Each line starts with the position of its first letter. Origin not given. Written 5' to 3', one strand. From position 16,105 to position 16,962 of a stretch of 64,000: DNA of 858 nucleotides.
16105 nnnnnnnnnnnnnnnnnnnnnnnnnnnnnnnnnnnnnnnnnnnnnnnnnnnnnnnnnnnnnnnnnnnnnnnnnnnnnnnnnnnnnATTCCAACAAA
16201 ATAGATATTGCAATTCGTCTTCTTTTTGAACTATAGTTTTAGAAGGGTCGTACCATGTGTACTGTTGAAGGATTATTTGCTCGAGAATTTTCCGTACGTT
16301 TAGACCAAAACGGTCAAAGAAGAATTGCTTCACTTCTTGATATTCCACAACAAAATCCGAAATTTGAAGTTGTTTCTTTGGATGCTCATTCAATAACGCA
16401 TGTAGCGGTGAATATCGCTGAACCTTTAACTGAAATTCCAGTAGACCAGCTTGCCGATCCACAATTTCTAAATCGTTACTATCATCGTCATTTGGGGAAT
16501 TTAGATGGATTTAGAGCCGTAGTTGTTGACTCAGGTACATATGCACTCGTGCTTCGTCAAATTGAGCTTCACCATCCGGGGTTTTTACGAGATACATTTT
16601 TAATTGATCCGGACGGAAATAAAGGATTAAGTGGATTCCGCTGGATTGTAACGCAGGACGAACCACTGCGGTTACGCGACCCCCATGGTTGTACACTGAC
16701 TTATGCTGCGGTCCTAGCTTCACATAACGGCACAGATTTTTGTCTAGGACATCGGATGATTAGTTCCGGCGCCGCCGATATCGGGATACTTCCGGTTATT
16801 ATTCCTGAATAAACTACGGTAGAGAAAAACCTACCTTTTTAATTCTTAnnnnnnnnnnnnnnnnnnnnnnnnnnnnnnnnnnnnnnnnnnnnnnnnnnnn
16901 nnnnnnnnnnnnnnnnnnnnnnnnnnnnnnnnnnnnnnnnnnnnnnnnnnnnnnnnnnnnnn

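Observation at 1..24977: About 25-kb, mostly single-strand glycan locus with eight GT2, four GT4 and four methyltransferases; predicts a heavily methylated surface glycan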

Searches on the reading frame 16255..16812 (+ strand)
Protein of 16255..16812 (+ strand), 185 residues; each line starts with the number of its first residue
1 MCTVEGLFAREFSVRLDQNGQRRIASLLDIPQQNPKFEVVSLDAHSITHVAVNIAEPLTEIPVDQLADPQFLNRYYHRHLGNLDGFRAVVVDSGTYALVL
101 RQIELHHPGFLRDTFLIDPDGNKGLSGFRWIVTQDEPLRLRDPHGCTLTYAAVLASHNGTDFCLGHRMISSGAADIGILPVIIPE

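Call 5: search_protein_families(library=pfam, proteins=[window:16255-16812:+], max_evalue=0.01)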
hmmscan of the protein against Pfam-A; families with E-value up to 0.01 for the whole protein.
window:16255-16812:+ (185 aa): 0 families

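Call 18: search_protein_families(library=ncbifam, proteins=[window:16255-16812:+], max_evalue=0.00001)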
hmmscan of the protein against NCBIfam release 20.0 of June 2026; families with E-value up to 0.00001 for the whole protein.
window:16255-16812:+ (185 aa): 0 families

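Call 38: search_solved_structures(query=window:16255-16812:+, max_evalue=10, show_alignments=1)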
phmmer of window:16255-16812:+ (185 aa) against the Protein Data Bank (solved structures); distinct sequences matched with E-value up to 10: 1.
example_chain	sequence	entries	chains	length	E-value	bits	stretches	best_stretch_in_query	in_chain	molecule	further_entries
1nee_A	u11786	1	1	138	1.7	11.4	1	44-106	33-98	Probable translation initiation factor 2 beta subunit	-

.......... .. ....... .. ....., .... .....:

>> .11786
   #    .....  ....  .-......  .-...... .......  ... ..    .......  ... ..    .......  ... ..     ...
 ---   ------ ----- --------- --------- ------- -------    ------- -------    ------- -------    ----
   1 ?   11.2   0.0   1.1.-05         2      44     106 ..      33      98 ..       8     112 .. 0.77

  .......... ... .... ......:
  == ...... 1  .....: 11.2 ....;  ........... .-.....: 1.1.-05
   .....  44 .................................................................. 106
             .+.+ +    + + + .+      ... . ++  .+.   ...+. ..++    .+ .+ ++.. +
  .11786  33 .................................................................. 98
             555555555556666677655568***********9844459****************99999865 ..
